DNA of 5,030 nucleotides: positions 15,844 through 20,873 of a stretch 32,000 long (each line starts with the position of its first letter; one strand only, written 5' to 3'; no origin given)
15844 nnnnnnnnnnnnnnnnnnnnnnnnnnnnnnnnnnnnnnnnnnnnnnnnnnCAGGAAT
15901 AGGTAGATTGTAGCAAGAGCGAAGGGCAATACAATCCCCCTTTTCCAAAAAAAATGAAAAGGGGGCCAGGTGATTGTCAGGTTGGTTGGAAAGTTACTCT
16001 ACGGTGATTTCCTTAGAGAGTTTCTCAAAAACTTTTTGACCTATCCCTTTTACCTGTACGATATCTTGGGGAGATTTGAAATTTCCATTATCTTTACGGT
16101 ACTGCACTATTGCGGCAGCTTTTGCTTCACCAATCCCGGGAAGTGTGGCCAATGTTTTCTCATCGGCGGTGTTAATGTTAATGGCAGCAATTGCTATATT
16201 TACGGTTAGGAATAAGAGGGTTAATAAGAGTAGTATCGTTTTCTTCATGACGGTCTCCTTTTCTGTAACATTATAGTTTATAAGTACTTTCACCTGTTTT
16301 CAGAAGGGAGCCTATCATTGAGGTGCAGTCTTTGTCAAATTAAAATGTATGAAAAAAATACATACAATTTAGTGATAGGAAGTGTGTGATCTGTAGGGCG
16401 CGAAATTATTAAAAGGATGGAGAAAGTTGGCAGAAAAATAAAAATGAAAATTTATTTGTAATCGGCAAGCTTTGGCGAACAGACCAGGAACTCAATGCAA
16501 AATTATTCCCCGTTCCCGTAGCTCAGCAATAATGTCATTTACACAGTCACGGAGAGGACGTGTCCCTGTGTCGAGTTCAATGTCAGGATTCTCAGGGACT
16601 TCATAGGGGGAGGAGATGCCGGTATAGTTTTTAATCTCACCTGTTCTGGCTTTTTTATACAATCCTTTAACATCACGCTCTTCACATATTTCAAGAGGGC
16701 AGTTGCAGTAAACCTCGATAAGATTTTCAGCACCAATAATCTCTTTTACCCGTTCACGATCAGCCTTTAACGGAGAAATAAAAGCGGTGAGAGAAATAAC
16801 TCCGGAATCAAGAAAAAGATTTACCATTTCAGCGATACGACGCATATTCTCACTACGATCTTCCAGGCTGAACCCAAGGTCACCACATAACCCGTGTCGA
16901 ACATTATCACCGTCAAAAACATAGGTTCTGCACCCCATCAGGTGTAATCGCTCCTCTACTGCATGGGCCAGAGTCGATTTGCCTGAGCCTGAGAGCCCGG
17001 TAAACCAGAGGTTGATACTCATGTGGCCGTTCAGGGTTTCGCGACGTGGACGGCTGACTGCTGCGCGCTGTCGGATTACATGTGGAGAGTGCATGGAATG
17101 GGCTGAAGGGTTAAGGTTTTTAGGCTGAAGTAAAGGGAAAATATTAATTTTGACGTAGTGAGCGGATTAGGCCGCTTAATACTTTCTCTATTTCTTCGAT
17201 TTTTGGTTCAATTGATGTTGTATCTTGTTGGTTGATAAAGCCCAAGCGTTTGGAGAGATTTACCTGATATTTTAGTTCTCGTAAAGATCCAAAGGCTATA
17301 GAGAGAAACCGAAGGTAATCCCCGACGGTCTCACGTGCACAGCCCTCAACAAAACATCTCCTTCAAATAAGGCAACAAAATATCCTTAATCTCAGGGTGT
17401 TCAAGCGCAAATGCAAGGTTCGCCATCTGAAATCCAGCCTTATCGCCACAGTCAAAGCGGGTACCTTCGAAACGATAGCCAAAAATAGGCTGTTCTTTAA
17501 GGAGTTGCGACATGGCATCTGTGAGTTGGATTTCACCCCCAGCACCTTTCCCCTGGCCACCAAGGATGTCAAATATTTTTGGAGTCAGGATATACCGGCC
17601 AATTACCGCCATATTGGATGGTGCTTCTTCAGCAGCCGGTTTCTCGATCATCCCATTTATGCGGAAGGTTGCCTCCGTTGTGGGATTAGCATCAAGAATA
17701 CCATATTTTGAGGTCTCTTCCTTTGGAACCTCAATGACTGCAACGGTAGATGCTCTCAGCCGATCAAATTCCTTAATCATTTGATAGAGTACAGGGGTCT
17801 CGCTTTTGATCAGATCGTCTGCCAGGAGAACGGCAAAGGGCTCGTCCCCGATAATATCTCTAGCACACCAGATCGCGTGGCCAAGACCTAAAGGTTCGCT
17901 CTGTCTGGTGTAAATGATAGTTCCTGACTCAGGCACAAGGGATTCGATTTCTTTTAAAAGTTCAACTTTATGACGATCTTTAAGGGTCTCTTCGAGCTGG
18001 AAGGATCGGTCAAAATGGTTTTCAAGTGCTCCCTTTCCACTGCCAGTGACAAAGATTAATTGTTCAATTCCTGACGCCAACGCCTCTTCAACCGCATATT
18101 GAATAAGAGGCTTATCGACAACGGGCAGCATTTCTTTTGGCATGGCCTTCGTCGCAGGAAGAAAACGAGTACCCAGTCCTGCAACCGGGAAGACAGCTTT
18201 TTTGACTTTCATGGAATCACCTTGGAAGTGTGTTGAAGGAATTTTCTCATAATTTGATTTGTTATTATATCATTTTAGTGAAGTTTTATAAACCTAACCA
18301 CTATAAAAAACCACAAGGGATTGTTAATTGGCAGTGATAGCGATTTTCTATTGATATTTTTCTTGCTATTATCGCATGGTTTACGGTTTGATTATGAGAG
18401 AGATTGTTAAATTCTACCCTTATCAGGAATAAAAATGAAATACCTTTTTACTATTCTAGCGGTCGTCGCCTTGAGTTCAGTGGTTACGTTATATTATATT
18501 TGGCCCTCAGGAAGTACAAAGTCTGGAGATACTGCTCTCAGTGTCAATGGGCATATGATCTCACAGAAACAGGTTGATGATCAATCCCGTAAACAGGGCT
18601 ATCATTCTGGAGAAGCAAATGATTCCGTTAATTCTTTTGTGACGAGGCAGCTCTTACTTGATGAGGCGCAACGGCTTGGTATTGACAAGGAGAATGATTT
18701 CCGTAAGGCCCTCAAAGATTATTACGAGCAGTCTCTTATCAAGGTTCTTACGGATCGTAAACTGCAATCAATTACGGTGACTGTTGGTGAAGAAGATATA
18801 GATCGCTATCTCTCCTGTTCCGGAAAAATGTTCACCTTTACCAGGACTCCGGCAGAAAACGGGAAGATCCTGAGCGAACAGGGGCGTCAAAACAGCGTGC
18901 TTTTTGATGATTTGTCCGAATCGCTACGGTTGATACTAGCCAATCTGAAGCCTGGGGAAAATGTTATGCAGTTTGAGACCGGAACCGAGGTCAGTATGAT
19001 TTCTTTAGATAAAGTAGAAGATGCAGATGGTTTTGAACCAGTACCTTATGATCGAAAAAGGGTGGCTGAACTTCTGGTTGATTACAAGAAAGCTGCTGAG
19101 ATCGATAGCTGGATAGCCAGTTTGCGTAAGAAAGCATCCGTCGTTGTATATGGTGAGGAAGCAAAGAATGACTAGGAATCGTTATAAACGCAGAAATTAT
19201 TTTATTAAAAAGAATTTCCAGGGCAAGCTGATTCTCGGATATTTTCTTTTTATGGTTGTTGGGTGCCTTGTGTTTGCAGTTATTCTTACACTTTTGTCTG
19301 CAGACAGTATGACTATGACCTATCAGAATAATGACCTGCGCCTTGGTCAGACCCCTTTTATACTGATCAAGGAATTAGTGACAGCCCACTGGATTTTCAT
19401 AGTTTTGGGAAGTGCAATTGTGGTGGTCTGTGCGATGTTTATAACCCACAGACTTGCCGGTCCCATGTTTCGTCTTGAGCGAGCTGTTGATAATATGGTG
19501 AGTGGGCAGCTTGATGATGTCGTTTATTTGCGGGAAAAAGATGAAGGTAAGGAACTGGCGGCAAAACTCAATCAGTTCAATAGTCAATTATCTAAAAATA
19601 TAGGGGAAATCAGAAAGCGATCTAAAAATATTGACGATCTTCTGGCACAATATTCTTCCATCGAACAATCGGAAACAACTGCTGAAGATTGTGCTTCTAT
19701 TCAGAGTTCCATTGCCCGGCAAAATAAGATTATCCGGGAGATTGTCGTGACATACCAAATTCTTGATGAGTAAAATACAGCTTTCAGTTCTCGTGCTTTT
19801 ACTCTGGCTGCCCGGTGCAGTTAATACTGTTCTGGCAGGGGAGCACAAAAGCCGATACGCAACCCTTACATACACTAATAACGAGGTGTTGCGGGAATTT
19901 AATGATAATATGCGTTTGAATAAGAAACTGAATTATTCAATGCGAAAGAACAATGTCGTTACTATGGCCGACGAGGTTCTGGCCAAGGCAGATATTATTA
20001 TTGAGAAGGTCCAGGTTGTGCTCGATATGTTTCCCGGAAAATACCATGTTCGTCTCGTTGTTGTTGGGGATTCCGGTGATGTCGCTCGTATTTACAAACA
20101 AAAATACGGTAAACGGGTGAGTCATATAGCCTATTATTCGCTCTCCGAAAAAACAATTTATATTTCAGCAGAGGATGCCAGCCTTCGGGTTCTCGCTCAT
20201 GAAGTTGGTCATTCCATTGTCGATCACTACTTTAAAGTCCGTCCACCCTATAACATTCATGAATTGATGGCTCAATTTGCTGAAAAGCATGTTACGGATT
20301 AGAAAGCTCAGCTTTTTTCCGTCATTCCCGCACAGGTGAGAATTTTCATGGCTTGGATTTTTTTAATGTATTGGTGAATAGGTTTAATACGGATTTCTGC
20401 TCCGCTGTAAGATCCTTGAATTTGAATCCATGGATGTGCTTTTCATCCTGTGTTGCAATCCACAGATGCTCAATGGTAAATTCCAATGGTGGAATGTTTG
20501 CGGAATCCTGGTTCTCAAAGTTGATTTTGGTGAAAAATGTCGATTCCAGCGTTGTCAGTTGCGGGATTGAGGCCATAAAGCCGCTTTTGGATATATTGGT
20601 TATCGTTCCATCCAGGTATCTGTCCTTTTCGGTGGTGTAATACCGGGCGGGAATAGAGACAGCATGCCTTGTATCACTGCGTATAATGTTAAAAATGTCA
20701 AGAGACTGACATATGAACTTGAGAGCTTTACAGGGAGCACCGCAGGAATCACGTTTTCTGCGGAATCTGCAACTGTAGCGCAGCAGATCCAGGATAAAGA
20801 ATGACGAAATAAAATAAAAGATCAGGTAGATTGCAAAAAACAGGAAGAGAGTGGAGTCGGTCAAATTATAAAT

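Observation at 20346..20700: Priming phosphoglycosyl transferase (WecA/MraY family) fused to a canonical PilZ c-di-GMP receptor domain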

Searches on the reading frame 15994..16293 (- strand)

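Call 56: search_protein_families(library=pfam, proteins=[window:15994-16293:-], max_evalue=0.001)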
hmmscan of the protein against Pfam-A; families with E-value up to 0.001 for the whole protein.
window:15994-16293:- (99 aa): 7 families
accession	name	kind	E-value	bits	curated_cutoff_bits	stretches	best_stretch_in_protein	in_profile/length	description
PF12836.13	HHH_3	-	3.2e-22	78.8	27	1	37-97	5-65/65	Helix-hairpin-helix motif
PF00633.29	HHH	-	2.7e-12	46.3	24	1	39-65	4-30/30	Helix-hairpin-helix motif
PF03934.19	T2SSK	-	3e-08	34.3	24.2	1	38-98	1-62/63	Type II secretion system (T2SS), protein K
PF14520.12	HHH_5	-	1.4e-07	32.3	27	1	18-64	13-53/57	Helix-hairpin-helix domain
PF14579.12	HHH_6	-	2.7e-05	24.7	25.6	1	48-94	27-76/90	Helix-hairpin-helix motif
PF12826.13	HHH_2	-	0.00011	22.7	27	0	39-71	28-60/64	Helix-hairpin-helix motif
PF14716.13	HHH_8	-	0.00021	22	30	0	71-95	43-67/73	Helix-hairpin-helix domain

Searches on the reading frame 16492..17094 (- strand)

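Call 17: search_protein_families(library=pfam, proteins=[window:16492-17094:-], max_evalue=0.001)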
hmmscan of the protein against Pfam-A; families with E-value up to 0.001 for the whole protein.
window:16492-17094:- (200 aa): 2 families
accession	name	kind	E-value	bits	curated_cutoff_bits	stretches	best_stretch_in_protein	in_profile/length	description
PF01583.26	APS_kinase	-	8.9e-65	217.8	21.1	1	26-175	2-152/152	Adenylylsulphate kinase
PF13671.12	AAA_33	-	7.1e-07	30.1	27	1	30-141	3-115/143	AAA domain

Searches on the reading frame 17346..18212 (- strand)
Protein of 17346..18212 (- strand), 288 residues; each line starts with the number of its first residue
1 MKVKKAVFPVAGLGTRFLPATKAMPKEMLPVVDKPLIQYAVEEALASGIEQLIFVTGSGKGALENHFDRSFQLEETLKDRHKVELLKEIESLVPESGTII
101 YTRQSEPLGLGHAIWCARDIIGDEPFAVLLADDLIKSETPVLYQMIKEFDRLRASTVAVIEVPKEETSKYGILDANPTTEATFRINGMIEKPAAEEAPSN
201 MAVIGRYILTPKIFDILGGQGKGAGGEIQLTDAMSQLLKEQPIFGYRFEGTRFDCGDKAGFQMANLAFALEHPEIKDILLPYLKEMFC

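Call 17: search_protein_families(library=pfam, proteins=[window:17346-18212:-], max_evalue=0.001)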
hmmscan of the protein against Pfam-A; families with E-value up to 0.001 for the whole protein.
window:17346-18212:- (288 aa): 2 families
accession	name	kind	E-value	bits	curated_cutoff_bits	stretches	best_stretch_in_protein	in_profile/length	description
PF00483.29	NTP_transferase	-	6.3e-31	108.3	21.2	1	10-257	6-231/245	Nucleotidyl transferase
PF12804.13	NTP_transf_3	-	0.0003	21.5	27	0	10-157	5-119/160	MobA-like NTP transferase domain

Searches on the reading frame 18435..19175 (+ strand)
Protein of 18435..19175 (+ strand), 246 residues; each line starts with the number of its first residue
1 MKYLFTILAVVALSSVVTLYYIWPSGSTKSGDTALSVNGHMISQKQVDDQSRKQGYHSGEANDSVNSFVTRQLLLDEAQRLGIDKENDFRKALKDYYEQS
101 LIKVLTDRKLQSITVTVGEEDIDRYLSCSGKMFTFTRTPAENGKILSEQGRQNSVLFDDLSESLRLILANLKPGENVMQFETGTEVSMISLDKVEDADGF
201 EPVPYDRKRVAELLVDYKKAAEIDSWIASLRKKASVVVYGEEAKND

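Call 17: search_protein_families(library=pfam, proteins=[window:18435-19175:+], max_evalue=0.001)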
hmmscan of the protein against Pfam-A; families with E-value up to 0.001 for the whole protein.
window:18435-19175:+ (246 aa): 0 families

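Call 51: search_protein_families(library=ncbifam, proteins=[window:18435-19175:+], max_evalue=0.001)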
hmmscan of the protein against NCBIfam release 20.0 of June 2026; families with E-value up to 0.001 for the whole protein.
window:18435-19175:+ (246 aa): 1 family
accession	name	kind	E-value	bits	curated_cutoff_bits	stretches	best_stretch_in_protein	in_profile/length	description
TIGR02925.1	cis_trans_EpsD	equivalog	0.00017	21.3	108.9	1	27-134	22-134/232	EpsD family peptidyl-prolyl cis-trans isomerase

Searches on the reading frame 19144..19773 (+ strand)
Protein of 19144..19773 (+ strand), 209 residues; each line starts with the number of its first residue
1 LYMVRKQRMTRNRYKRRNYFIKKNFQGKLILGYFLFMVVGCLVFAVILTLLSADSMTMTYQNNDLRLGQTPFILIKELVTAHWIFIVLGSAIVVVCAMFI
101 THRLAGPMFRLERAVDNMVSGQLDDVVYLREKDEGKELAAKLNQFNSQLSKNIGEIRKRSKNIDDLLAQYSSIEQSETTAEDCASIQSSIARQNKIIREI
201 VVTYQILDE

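Call 17: search_protein_families(library=pfam, proteins=[window:19144-19773:+], max_evalue=0.001)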
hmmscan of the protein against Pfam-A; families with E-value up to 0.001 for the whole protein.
window:19144-19773:+ (209 aa): 1 family
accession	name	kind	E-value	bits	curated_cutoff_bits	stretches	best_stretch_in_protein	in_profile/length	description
PF20990.2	DUF2207_C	-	0.00021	21.6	33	1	10-159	118-219/247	Predicted membrane protein (DUF2207) C-terminal domain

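Call 51: search_protein_families(library=ncbifam, proteins=[window:19144-19773:+], max_evalue=0.001)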
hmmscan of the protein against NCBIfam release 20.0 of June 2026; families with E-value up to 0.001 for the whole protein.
window:19144-19773:+ (209 aa): 7 families
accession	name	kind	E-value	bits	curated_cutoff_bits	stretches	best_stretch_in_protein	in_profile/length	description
NF058645.1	MCPCtpMPsAe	equivalog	4.1e-05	22.5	900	1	87-177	212-305/558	methyl-accepting chemotaxis protein CtpM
NF012163.2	BaeS_SmeS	equivalog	7.8e-05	21.8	500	1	79-154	163-238/457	sensor histidine kinase efflux regulator BaeS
NF007837.0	PRK10549.1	equivalog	0.00016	20.5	603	1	81-155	165-239/466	envelope stress sensor histidine kinase BaeS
NF011615.0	PRK15041.1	equivalog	0.00027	19.7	947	1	82-167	193-281/554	methyl-accepting chemotaxis protein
NF040691.1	MtrAB_MtrB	equivalog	0.00029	20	450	1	65-160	176-268/507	MtrAB system histidine kinase MtrB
NF033092.0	HK_WalK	equivalog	0.00058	18.6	725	1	86-168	183-265/594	cell wall metabolism sensor histidine kinase WalK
NF007896.0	PRK10600.1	equivalog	0.00087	18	578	0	75-162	149-236/598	nitrate/nitrite two-component system sensor histidine kinase NarX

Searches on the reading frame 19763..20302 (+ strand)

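Call 17: search_protein_families(library=pfam, proteins=[window:19763-20302:+], max_evalue=0.001)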
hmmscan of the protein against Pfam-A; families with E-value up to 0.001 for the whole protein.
window:19763-20302:+ (179 aa): 0 families

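Call 51: search_protein_families(library=ncbifam, proteins=[window:19763-20302:+], max_evalue=0.001)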
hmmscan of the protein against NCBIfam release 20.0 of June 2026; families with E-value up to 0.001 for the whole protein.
window:19763-20302:+ (179 aa): 1 family
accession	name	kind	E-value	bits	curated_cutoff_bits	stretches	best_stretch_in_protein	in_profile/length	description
NF038145.1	Hvo_1808_fam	equivalog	4.4e-05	22.9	200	1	98-160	88-153/432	Hvo_1808 family surface protein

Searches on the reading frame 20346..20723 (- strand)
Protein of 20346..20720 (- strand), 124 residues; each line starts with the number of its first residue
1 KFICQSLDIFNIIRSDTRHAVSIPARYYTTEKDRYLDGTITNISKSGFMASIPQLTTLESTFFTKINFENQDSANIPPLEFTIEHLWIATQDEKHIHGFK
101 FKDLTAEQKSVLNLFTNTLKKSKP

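Call 3: search_protein_families(library=pfam, proteins=[window:20346-20720:-], max_evalue=10)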
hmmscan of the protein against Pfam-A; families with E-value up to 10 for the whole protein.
window:20346-20720:- (124 aa): 1 family
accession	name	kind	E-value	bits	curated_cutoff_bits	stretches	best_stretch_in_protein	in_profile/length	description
PF07238.19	PilZ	-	9.5e-06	26.3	22.5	1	14-113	3-97/102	PilZ domain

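Call 35: search_solved_structures(query=A2, max_evalue=1, show_alignments=2)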
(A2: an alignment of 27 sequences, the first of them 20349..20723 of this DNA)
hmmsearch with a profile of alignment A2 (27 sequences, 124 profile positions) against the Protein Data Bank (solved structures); distinct sequences matched with E-value up to 1: 3.
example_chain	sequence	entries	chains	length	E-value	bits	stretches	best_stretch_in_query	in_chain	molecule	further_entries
2gjg_A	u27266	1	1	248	0.00027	23.7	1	22-122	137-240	hypothetical protein PP4397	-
3kyf_A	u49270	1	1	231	0.00052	22.8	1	22-120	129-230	Putative uncharacterized protein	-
2fgc_A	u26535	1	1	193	0.2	14.5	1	35-90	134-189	acetolactate synthase, small subunit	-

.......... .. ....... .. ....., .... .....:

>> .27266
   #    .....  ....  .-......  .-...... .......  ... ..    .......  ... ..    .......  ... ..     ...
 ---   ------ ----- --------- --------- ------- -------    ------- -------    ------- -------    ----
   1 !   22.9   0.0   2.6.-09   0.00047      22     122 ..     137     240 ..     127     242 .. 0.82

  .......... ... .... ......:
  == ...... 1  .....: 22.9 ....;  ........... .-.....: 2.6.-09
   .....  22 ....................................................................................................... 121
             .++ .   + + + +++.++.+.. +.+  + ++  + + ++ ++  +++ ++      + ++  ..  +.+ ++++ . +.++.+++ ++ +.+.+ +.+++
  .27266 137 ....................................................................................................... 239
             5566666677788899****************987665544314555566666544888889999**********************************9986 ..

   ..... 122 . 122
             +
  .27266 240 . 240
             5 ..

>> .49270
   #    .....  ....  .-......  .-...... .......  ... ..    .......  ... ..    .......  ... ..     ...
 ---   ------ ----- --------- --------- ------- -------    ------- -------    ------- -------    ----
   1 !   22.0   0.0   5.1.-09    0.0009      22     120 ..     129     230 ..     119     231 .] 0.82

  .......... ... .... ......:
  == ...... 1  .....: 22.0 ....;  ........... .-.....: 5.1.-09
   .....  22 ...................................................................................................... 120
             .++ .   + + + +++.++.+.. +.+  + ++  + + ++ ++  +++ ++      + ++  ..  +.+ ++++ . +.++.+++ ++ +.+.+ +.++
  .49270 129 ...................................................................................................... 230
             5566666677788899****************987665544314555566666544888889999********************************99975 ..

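Call 38: find_related_loci(query=A3, collection=genome_contigs, flank=10000)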
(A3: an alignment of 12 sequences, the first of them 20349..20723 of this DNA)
Query A3 (125 aa) in genome_contigs; peptide patterns used: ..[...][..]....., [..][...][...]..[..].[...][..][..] (x = any residue, [..] = any of these).
80 stretches matched a pattern; 11 encode a relative of the query (tblastn E <= 1e-3); 11 distinct loci.
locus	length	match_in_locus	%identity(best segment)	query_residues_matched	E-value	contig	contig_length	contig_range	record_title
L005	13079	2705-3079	68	1-125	2e-54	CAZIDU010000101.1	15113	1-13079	MAG TPA_asm: uncultured Desulfocapsa sp. isolate binchicken_co243_282 genome assembly, contig: NODE_3201_length_15113_co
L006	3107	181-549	62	1-122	2e-46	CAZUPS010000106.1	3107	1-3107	MAG TPA_asm: uncultured Desulfocapsa sp. isolate binchicken_co47_206 genome assembly, contig: NODE_27270_length_3107_cov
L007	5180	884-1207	59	8-114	8e-40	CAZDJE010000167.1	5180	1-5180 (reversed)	MAG TPA_asm: uncultured Desulfocapsa sp. isolate binchicken_co47_151 genome assembly, contig: NODE_13461_length_5180_cov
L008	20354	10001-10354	33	4-123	6e-19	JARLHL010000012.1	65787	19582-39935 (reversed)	MAG: Desulfocapsaceae bacterium isolate MAG_CA64 MetaCoAG_Bin_64_Anoxic_k141_179519, whole genome shotgun sequence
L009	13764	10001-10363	32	2-124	3e-17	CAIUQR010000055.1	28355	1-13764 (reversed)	MAG: uncultured delta proteobacterium isolate VK4_bin-1304 genome assembly, contig: bin-1304:055/155, whole genome shotg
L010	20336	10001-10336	30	11-124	8e-17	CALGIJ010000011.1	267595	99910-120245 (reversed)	MAG TPA_asm: uncultured Desulfobacterales bacterium isolate SRR3330205_bin.88_CONCOCT_v1.1_MAG genome assembly, contig:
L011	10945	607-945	30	2-116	2e-16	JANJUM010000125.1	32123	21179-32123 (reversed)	MAG: Desulforhopalus sp. isolate RXS1_metabat.bin.31 RXS1_k141_271451, whole genome shotgun sequence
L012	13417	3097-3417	33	2-110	4e-16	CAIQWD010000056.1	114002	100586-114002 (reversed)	MAG: uncultured delta proteobacterium isolate AM-2014_bin-3649 genome assembly, contig: bin-3649:056/117, whole genome s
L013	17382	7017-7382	29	1-124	3e-14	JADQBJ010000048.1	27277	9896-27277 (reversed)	MAG: Desulfobulbaceae bacterium isolate Soudan_16 NODE_654_length_27277_cov_241.924032, whole genome shotgun sequence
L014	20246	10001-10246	37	39-119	5e-12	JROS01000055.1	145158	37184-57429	Desulfobulbus sp. Tol-SR contig_163, whole genome shotgun sequence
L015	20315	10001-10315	29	6-113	2e-12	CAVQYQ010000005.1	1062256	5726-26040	MAG: uncultured delta proteobacterium isolate MFD03804.bin.1.183 genome assembly, contig: contig_22790, whole genome sho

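Call 53: search_protein_families(library=pfam, alignment_id=A2, max_evalue=0.01)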
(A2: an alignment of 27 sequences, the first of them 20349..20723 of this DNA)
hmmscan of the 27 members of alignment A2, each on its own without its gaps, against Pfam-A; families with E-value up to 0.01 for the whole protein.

A. member 1, window:20349-20723:- (125 aa): 1 family
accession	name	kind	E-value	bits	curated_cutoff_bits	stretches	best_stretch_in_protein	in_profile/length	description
PF07238.19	PilZ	-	9.7e-06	26.3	22.5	1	15-114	3-97/102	PilZ domain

B. families by the number of members that match (of 27 scanned): 1 family
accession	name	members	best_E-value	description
PF07238.19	PilZ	27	2e-15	PilZ domain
